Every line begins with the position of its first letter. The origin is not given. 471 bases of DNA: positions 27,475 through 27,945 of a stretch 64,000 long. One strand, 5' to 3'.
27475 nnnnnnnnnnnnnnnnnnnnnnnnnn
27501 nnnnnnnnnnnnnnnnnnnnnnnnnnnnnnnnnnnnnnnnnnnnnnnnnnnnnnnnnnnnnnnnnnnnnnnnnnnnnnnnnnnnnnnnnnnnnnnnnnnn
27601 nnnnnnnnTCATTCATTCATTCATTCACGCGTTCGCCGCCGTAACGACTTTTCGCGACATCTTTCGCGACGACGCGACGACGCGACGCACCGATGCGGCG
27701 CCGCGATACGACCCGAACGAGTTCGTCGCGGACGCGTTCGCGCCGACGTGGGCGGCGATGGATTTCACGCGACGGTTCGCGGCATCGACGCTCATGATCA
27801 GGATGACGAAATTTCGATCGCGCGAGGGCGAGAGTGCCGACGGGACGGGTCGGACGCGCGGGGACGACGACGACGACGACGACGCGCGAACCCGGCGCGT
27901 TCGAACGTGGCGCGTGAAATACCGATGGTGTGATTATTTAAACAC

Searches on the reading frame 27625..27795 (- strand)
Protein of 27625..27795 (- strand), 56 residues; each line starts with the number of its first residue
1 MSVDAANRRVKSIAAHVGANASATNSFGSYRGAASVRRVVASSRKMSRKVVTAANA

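Call 39: find_encoding_contigs(protein=window:27625-27795:-, flank=1500, max_places=10)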
Protein window:27625-27795:- (56 aa): 24 contigs read that carry it; 10 places shown.
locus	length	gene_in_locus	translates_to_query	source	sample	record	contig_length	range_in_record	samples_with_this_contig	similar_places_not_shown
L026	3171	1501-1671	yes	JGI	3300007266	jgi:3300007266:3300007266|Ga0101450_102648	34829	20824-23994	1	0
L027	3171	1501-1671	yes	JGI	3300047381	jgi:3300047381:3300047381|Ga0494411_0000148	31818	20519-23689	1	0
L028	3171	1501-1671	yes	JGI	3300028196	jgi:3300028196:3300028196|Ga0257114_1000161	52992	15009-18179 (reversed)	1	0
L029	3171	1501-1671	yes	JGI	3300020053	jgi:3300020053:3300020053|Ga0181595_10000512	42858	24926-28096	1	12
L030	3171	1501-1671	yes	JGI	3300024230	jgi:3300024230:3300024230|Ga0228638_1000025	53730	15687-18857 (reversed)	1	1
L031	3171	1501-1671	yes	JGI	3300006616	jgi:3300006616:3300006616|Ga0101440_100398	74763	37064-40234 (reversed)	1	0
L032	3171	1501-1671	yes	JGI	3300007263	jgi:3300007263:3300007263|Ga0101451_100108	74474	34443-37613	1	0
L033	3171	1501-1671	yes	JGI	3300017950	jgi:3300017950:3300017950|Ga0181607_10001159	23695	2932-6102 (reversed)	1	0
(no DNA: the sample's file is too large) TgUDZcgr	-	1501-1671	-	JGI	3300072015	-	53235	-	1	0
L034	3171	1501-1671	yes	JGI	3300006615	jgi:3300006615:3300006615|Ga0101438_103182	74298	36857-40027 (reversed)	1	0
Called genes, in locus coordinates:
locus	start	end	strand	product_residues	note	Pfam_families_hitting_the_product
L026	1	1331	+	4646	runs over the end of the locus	PF08385:DHC_N1, PF08393:DHC_N2, PF12774:AAA_6, PF07728:AAA_5, PF17852:Dynein_AAA_lid, PF12775:AAA_7, PF17857:AAA_lid_1, PF22597:DYN_lid, +9 more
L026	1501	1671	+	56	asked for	-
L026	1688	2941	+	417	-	PF00108:Thiolase_N, PF02803:Thiolase_C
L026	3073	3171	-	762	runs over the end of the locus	PF00270:DEAD, PF00622:SPRY, PF00270:DEAD, PF00271:Helicase_C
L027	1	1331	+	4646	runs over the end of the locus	PF08385:DHC_N1, PF08393:DHC_N2, PF12774:AAA_6, PF07728:AAA_5, PF17852:Dynein_AAA_lid, PF12775:AAA_7, PF17857:AAA_lid_1, PF22597:DYN_lid, +9 more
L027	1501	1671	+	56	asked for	-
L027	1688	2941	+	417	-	PF00108:Thiolase_N, PF02803:Thiolase_C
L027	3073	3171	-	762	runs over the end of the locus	PF00270:DEAD, PF00622:SPRY, PF00270:DEAD, PF00271:Helicase_C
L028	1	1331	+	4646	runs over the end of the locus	PF08385:DHC_N1, PF08393:DHC_N2, PF12774:AAA_6, PF07728:AAA_5, PF17852:Dynein_AAA_lid, PF12775:AAA_7, PF17857:AAA_lid_1, PF22597:DYN_lid, +9 more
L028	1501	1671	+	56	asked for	-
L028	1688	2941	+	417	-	PF00108:Thiolase_N, PF02803:Thiolase_C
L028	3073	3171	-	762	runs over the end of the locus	PF00270:DEAD, PF00622:SPRY, PF00270:DEAD, PF00271:Helicase_C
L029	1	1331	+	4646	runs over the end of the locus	PF08385:DHC_N1, PF08393:DHC_N2, PF12774:AAA_6, PF07728:AAA_5, PF17852:Dynein_AAA_lid, PF12775:AAA_7, PF17857:AAA_lid_1, PF22597:DYN_lid, +9 more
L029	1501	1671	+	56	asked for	-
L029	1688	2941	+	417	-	PF00108:Thiolase_N, PF02803:Thiolase_C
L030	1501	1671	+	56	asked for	-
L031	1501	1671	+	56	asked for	-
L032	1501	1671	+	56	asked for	-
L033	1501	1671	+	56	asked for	-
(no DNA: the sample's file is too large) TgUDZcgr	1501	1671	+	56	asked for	-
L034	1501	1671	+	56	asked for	-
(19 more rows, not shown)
